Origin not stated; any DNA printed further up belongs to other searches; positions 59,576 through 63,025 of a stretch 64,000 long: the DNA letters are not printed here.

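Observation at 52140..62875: Co-directional cassette in the tRNA-His island: intact PLD-nuclease/SNF2 helicase, wrecked type-ISP/YeeA-like methyltransferase, and two AT-rich orphan genes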

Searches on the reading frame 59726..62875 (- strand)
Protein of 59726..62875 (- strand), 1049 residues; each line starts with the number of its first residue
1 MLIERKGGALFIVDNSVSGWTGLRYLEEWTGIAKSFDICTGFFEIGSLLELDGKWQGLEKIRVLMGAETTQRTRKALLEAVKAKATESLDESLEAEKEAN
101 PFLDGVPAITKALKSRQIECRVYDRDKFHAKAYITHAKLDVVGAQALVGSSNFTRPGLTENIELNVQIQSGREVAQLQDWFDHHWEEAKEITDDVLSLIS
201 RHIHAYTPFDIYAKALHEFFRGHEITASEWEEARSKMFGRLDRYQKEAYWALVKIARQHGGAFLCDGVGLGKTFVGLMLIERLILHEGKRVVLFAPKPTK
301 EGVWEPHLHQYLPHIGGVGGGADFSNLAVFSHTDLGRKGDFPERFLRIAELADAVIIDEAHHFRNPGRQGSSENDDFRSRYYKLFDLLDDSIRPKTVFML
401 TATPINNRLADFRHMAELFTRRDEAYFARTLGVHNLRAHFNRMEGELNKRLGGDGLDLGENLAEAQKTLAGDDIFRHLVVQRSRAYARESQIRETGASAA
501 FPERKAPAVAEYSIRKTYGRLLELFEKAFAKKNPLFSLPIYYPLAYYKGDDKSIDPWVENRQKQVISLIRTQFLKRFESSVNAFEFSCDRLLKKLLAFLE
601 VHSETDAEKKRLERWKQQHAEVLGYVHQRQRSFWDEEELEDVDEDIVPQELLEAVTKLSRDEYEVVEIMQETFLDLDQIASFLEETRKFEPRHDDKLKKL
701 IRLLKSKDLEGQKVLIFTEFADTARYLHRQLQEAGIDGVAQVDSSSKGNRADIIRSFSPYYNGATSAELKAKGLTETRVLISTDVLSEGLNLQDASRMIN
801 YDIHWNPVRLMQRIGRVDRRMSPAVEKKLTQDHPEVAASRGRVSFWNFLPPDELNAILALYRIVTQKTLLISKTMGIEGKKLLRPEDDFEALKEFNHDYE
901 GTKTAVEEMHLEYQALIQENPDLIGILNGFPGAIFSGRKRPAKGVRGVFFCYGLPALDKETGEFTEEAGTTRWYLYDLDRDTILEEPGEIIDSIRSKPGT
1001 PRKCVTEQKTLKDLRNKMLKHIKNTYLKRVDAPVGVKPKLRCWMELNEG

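Call 6: search_protein_families(library=pfam, proteins=[window:59726-62875:-], max_evalue=0.01)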
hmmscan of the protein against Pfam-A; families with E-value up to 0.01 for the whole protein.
window:59726-62875:- (1049 aa): 6 families
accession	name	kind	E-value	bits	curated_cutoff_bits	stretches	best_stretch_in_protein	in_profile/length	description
PF00271.37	Helicase_C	-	6e-19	68.8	23.5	1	696-819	2-108/110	Helicase conserved C-terminal domain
PF13091.12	PLDc_2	-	2.2e-11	44.1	27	1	109-185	60-132/132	PLD-like domain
PF04851.21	ResIII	-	9.3e-08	32.6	22.5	1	241-405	4-163/164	Type III restriction enzyme, res subunit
PF00176.29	SNF2-rel_dom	-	1.8e-05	24.4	24.9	0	244-315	1-79/290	SNF2-related domain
PF09565.16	RE_NgoFVII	-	1.9e-05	24.4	23.8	1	116-183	80-147/162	NgoFVII restriction endonuclease N-terminal PLD domain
PF00270.35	DEAD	-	0.00063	20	26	0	353-407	119-162/167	DEAD/DEAH box helicase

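Call 7: search_protein_families(library=padloc, proteins=[window:59726-62875:-], max_evalue=0.01)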
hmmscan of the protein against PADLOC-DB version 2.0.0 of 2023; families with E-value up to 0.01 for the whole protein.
window:59726-62875:- (1049 aa): 61 families (the best 25 are shown)
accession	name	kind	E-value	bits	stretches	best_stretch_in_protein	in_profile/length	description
PDLC01075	C3a139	-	8.4e-55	184.6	1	59-820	48-728/948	HKD+Snf2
PDLC02621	DrmD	-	7.5e-30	101.9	1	559-823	389-626/1040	DrmD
PDLC02500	BrxHI|BrxHII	-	4.5e-24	83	1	601-819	380-572/933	BrxHI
PDLC02619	DrmD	-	6.9e-24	82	3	703-819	406-532/872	DrmD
PDLC00659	HmaA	-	5.6e-23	78.7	1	558-819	361-609/1176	SNF2 helicase / DEAD-box helicase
PDLC02193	PLD_Helicase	-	2.1e-22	77.2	2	668-819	643-796/905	-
PDLC02623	DrmD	-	5.9e-20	68.6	1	691-819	507-622/1040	DrmD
PDLC02843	DpdE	-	2.7e-19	66.6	2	618-822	481-665/1091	DpdE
PDLC02620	DrmD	-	3.2e-18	63.1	1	569-819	348-576/1060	DrmD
PDLC02625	DrmD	-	1.3e-16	58.3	1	674-820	228-369/792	DrmD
PDLC04556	PDC-M27C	-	1.7e-16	57.7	3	778-831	757-810/892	-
PDLC02840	DpdE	-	1.7e-16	57.7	2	692-819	541-653/1091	DpdE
PDLC02572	DrmA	-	3e-15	53.3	1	563-820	390-621/1043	DrmA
PDLC02707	PbeA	-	4.4e-15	53.3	2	33-296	30-306/672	PbeA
PDLC02853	DpdE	-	6.2e-15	52.2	1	687-820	461-598/985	DpdE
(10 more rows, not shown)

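Call 8: search_protein_families(library=ncbifam, proteins=[window:59726-62875:-], max_evalue=0.1)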
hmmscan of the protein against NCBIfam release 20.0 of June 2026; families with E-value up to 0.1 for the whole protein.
window:59726-62875:- (1049 aa): 23 families
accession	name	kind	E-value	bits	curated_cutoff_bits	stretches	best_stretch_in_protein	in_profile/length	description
NF042964.1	phospholipD_antiphage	equivalog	2.9e-42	145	1100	3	653-819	635-788/895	phospholipase D-like domain-containing anti-phage protein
NF038317.1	DISARM_DrmD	equivalog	7.7e-37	127.1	610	2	560-820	374-608/1021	DISARM system SNF2-like helicase DrmD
NF041062.1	DpdE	equivalog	2.5e-27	95.3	500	2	601-820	439-639/1048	protein DpdE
NF038318.1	DISARM_DrmD_b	equivalog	4.3e-23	81.4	950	3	704-819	404-529/868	DISARM system SNF2-like helicase DrmD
NF010337.0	PRK13766.1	equivalog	1.3e-14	53.3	610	2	679-822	333-470/781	Hef nuclease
NF003426.0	PRK04914.1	equivalog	1.8e-14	53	576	1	674-819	459-590/959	RNA polymerase-associated protein RapA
NF053675.1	pilus_reg_Snf2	equivalog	2.3e-07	29.3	1100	1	695-819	861-971/1029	pilus expression-regulating Snf2 family helicase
NF058637.1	helic_SCO1167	equivalog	3.3e-07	28.8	1200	1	680-812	748-866/932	SCO1167/SCO6262 family helicase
NF038319.1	DISARM_DrmC_I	equivalog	6.2e-07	29.2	133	1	93-182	144-232/236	DISARM system phospholipase D-like protein DrmC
NF008394.0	PRK11192.1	equivalog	1.4e-06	27.4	507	1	694-819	232-340/441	ATP-dependent RNA helicase SrmB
NF007882.0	PRK10590.1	equivalog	3.7e-06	26.1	743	1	710-820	244-339/456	ATP-dependent RNA helicase RhlE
NF008744.0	PRK11776.1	equivalog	6.8e-06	24.9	524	1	687-823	220-339/460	ATP-dependent RNA helicase DbpA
NF002340.1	PRK01297.1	equivalog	7.7e-06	24.9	564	1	685-823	225-346/372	ATP-dependent RNA helicase RhlB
NF053631.1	RNA_helic_CshA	equivalog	0.00019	20.4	646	1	776-819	287-330/434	degradosome RNA helicase CshA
TIGR02621.3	cas3_GSU0051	exception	0.00048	19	400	1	690-821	250-374/854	type I-G CRISPR-associated helicase/endonuclease Cas3g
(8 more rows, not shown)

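Call 17: find_related_loci(query=window:59726-62875:-, collection=genome_contigs, flank=10000)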
Query window:59726-62875:- (1049 aa) in genome_contigs; peptide patterns used: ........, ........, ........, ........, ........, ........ (x = any residue, [..] = any of these).
469 stretches matched a pattern; 446 encode a relative of the query (tblastn E <= 1e-3); the best 80 are kept; 80 distinct loci.
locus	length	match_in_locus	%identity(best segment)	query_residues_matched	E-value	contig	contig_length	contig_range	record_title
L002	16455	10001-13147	78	1-1049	0e+0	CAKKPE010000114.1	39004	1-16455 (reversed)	bacterium isolate Hainich-H32-bin143-1 genome assembly, contig: H32-bin143_1_Hain_PNK108_H32_02um_373_length_39004_cov_7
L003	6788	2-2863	87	96-1049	0e+0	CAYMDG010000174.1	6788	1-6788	MAG TPA_asm: uncultured Bacteriovoracaceae bacterium isolate SRP302447_co2_107 genome assembly, contig: NODE_31692_lengt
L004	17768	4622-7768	77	1-1049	0e+0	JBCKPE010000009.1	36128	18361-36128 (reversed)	Burkholderiaceae bacterium isolate SLM_MC1B_68-M02 Node_9_length_36128_cov_61.051057, whole genome shotgun sequence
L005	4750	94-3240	78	1-1049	0e+0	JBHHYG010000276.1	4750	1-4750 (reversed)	MAG: Acidobacteriota bacterium isolate Maj_2_bin.65 NODE_11101_length_4750_cov_8.523536, whole genome shotgun sequence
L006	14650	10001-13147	77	1-1049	0e+0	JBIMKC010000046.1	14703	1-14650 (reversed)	MAG: Chromatiales bacterium isolate Lehman Caves 20pBin3 NODE_64_length_14703_cov_20.069566, whole genome shotgun sequen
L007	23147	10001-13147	76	1-1049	0e+0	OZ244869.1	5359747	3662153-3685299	MAG: uncultured Candidatus Binatia bacterium isolate 4a3a7036-e571-4a1a-a60d-b403d30aaf4e genome assembly, chromosome: 1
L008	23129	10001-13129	76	4-1049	0e+0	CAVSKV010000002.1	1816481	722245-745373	MAG: uncultured Gemmatimonadaceae bacterium isolate MFD05377.bin.1.102 genome assembly, contig: contig_43423, whole geno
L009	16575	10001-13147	75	1-1049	0e+0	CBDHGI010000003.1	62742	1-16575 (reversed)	MAG: Chloroflexota bacterium isolate cca356c8-8f3a-46e1-bc14-440367fe4ecb genome assembly, contig: chromosome_1, whole g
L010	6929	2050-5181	76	6-1049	0e+0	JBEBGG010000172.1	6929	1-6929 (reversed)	MAG: Vicinamibacterales bacterium isolate ASF_16 NODE_8703_length_6929_cov_3.538067, whole genome shotgun sequence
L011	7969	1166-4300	77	4-1049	0e+0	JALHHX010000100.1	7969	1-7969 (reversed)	MAG: Lentisphaerae bacterium isolate 5-aug_S3_014 scaffold_3169, whole genome shotgun sequence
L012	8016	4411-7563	75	1-1049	0e+0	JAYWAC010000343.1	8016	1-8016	MAG: Pseudomonadota bacterium isolate GL92_UP_concoct_102 GL92_UP_concoct_102_342, whole genome shotgun sequence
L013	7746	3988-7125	76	1-1049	0e+0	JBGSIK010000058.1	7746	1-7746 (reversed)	MAG: Candidatus Krumholzibacteriia bacterium isolate JTS-AC129 k141_506844, whole genome shotgun sequence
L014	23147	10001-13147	76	1-1049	0e+0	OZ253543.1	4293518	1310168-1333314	MAG: Vicinamibacterales bacterium isolate a555a54f-759e-46d5-9286-a5a0a1e3be1d genome assembly, chromosome: 1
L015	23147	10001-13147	75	1-1049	0e+0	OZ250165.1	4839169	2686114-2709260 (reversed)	MAG: Longimicrobiales bacterium isolate 36211dbd-b4a1-46f7-a7f4-81aaf8368965 genome assembly, chromosome: 1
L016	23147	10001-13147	75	1-1049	0e+0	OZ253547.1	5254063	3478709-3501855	MAG: Candidatus Versatilivorator sp. isolate 027cd1c3-4ec4-432d-9d93-376aaa34f9fd genome assembly, chromosome: 1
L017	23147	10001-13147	75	1-1049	0e+0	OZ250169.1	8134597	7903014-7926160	MAG: Candidatus Marinacidobacterales bacterium isolate 549cdbe4-9bbc-4d2b-bb60-052536d6f51f genome assembly, chromosome:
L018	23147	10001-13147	75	1-1049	0e+0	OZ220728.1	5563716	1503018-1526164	MAG: Vicinamibacterales bacterium isolate 73bbec36-abbb-48ff-8f96-0d8513c84f17 genome assembly, chromosome: 1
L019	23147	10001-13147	75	1-1049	0e+0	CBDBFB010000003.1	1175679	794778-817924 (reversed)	MAG: uncultured Candidatus Binatia bacterium isolate 1f458a18-970d-4e2d-a946-a0f588cd1ee1 genome assembly, contig: conti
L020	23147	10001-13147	75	1-1049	0e+0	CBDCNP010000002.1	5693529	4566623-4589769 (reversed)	MAG: Candidatus Marinacidobacterales bacterium isolate 830f3ca3-a0f5-4ab1-83b9-294b1c63e4d0 genome assembly, contig: con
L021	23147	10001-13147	74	1-1049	0e+0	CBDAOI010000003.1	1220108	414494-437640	MAG: Spirochaetia bacterium isolate d3bce0ab-2dc1-46b8-a379-b64c181c762d genome assembly, contig: contig_3, whole genome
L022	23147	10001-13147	75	1-1049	0e+0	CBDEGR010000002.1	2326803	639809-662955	MAG: Terriglobia bacterium isolate 8a11511d-baa6-4992-a721-72c46eb31aa6 genome assembly, contig: contig_2, whole genome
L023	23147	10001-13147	75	1-1049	0e+0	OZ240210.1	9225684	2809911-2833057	MAG: Candidatus Marinacidobacterales bacterium isolate 0d31ad60-220b-4e30-b965-f5e03541a285 genome assembly, chromosome:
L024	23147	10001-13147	75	1-1049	0e+0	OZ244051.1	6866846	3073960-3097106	MAG: Vicinamibacterales bacterium isolate 8ba7f8d7-3fc5-437a-86da-c0f89745c60d genome assembly, chromosome: 1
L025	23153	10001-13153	75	1-1049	0e+0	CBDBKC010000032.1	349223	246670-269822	MAG: Bryobacterales bacterium isolate 5f91f12a-28cc-4e70-8e9f-3aed67d6a3bc genome assembly, contig: contig_32, whole gen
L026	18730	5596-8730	75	4-1049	0e+0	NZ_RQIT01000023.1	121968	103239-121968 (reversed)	Bradyrhizobium sp. RP6 NODE_23_length_121968_cov_28.2668, whole genome shotgun sequence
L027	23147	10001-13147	76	1-1049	0e+0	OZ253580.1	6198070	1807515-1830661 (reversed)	MAG: Acidobacteriota bacterium isolate 47452053-f15d-47d9-810f-b45a5afbde1b genome assembly, chromosome: 1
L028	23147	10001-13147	74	1-1049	0e+0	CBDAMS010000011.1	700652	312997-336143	MAG: Candidatus Acidiferrales bacterium isolate a70a2755-dd1d-4f16-90d9-e3fc57cd5574 genome assembly, contig: contig_11,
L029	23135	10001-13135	75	4-1049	0e+0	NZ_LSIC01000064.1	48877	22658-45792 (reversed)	Bradyrhizobium sp. CCH5-F6 CCH5-F6_contig64, whole genome shotgun sequence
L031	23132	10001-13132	75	6-1049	0e+0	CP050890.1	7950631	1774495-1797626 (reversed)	MAG: Thiohalocapsa sp. PB-PSB1 isolate PB-PSB1-LS01-2011a chromosome, complete genome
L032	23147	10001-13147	75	1-1049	0e+0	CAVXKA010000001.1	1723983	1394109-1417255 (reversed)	MAG: Candidatus Eisenbacteria bacterium isolate MFD05942.bin.1.119 genome assembly, contig: contig_14319, whole genome s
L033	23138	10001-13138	75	3-1049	0e+0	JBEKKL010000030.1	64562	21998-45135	MAG: Terracidiphilus sp. isolate SPRUCE 346 SPRUCE_346_30, whole genome shotgun sequence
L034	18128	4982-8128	77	1-1049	0e+0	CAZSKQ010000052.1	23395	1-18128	MAG TPA_asm: uncultured Woeseiaceae bacterium isolate SRP263527_co2_168 genome assembly, contig: NODE_1699_length_23395_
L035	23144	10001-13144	75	1-1049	0e+0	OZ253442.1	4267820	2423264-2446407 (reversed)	MAG: bacterium isolate e26f613c-7608-46b1-ae07-a2f8df169297 genome assembly, chromosome: 1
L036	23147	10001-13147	75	1-1049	0e+0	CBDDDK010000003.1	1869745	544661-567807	MAG: Longimicrobiales bacterium isolate d6bf1850-4cd7-453d-9a48-8c1bda8f1438 genome assembly, contig: contig_3, whole ge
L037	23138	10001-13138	74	1-1049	0e+0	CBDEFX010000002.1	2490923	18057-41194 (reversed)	MAG: Dehalococcoidia bacterium isolate bd3fcf20-00e0-4c08-a004-f645cab7dc39 genome assembly, contig: contig_2, whole gen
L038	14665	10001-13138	73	4-1049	0e+0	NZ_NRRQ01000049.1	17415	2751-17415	Chromatium okenii strain DSM 169 scaffold0049, whole genome shotgun sequence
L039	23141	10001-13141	73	1-1049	0e+0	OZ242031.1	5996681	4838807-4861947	MAG: Candidatus Rariloculaceae bacterium isolate a5421204-da08-4551-a270-5214cadbb2a1 genome assembly, chromosome: 1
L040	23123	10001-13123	74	6-1049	0e+0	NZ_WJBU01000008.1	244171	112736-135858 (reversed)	Caenimonas koreensis DSM 17982 strain EMB320 Scaffold6_2, whole genome shotgun sequence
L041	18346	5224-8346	74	7-1049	0e+0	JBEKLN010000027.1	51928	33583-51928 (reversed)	MAG: Rhizomicrobium sp. isolate SPRUCE 371 SPRUCE_371_27, whole genome shotgun sequence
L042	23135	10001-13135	74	4-1049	0e+0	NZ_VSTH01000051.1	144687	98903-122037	Bradyrhizobium hipponense strain aSej3 asej3_(paired)_trimmed_(paired)_contig_51, whole genome shotgun sequence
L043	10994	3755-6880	75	7-1049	0e+0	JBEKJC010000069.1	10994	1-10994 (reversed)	MAG: Candidatus Binataceae bacterium isolate SPRUCE 314 SPRUCE_314_69, whole genome shotgun sequence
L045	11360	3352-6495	73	1-1049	0e+0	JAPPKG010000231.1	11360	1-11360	MAG: Caldilineaceae bacterium isolate RHO2_bin_67 NODE_6648_length_11360_cov_12.767094, whole genome shotgun sequence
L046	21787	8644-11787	73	1-1049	0e+0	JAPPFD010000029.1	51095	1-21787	MAG: bacterium isolate RHO1_bin_22 NODE_1433_length_51095_cov_44.271728, whole genome shotgun sequence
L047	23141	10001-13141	74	4-1049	0e+0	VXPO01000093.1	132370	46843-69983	MAG: Gammaproteobacteria bacterium isolate SB0662_bin_58 NODE_110_length_132370_cov_53.366330, whole genome shotgun sequ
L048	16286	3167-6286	72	7-1049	0e+0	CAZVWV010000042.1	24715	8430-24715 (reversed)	MAG TPA_asm: uncultured Bdellovibrionales bacterium isolate SRP286056_co1_714 genome assembly, contig: NODE_2297_length_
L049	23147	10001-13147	74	1-1049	0e+0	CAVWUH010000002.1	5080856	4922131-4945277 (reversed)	MAG: uncultured Acidobacteriota bacterium isolate MFD07386.bin.2.1 genome assembly, contig: contig_10975, whole genome s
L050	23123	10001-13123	74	7-1049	0e+0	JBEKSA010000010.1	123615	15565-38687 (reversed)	MAG: Terracidiphilus sp. isolate SPRUCE 523 SPRUCE_523_10, whole genome shotgun sequence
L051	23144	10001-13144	73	1-1049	0e+0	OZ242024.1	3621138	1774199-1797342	MAG: Dehalococcoidia bacterium isolate d43f8009-68d3-414f-887a-1f958e937587 genome assembly, chromosome: 1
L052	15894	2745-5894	73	1-1049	0e+0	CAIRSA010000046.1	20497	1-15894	MAG: uncultured Acidobacteriia bacterium isolate Umea1_bin-0121 genome assembly, contig: bin-0121:046/588, whole genome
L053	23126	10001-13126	74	7-1049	0e+0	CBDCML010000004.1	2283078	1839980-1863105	MAG: Opitutales bacterium isolate e0fc1690-48a8-4d2d-90c6-43be15898d10 genome assembly, contig: contig_4, whole genome s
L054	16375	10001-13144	73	1-1049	0e+0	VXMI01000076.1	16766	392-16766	MAG: Gemmatimonadetes bacterium isolate SB0661_bin_33 NODE_2636_length_16766_cov_60.879421, whole genome shotgun sequenc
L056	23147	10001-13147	75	1-1049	0e+0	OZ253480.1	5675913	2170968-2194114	MAG: uncultured Candidatus Binatia bacterium isolate 01c1d691-c9b9-4499-9944-1e5a173e9d55 genome assembly, chromosome: 1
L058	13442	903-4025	72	7-1049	0e+0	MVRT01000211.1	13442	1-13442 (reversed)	MAG: Syntrophorhabdus sp. PtaU1.Bin153 A4E65_contig000211, whole genome shotgun sequence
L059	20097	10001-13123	73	7-1049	0e+0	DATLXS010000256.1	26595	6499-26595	MAG TPA_asm: Gemmatimonadales bacterium isolate SMAG_U13252 k141_2207212, whole genome shotgun sequence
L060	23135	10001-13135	72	1-1049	0e+0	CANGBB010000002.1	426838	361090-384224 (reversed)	MAG: Gammaproteobacteria bacterium isolate Jr-28aug17-207 genome assembly, contig: Jr-28aug17-C18, whole genome shotgun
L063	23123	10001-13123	73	7-1049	0e+0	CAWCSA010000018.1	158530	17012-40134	MAG: uncultured Alphaproteobacteria bacterium isolate MFD04434.bin.1.14 genome assembly, contig: contig_5024, whole geno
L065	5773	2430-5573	71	1-1049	0e+0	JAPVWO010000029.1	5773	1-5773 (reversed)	MAG: Candidatus Multivorans thiocomprendens isolate r_rhhh15 Seq29, whole genome shotgun sequence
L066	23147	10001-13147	72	1-1049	0e+0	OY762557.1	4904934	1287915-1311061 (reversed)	MAG: Longimicrobiales bacterium isolate c10e2151-7d97-4465-9cf7-a78a4796a63d genome assembly, chromosome: 1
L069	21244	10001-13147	75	1-1049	0e+0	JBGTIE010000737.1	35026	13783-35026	MAG: Lysobacterales bacterium isolate JTS-RE256 k141_10372520, whole genome shotgun sequence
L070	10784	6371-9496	70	4-1049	0e+0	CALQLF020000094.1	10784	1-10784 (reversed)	MAG: Candidatus Planktophila lacus isolate HRS-HS12-bin-57 genome assembly, contig: HRSG-H12-C7628, whole genome shotgun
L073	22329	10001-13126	68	7-1049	0e+0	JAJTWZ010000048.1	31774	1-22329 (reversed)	MAG: Blastocatellia bacterium isolate DTUACD2 48-Genome20, whole genome shotgun sequence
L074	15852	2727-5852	69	6-1049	0e+0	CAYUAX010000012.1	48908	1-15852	MAG TPA_asm: uncultured Bifidobacteriaceae bacterium isolate binchicken_co311_36 genome assembly, contig: NODE_1242_leng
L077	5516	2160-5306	69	1-1049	0e+0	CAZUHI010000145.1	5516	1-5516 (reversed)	MAG TPA_asm: uncultured Rickettsiales bacterium isolate binchicken_co46_645 genome assembly, contig: NODE_30741_length_5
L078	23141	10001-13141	68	6-1049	0e+0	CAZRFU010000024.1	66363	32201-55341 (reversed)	MAG TPA_asm: uncultured Thermoanaerobaculia bacterium isolate binchicken_co179_2 genome assembly, contig: NODE_1465_leng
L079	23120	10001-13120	71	7-1049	0e+0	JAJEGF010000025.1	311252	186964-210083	MAG: Chloroflexota bacterium isolate p16x44bins.42 k141_958695, whole genome shotgun sequence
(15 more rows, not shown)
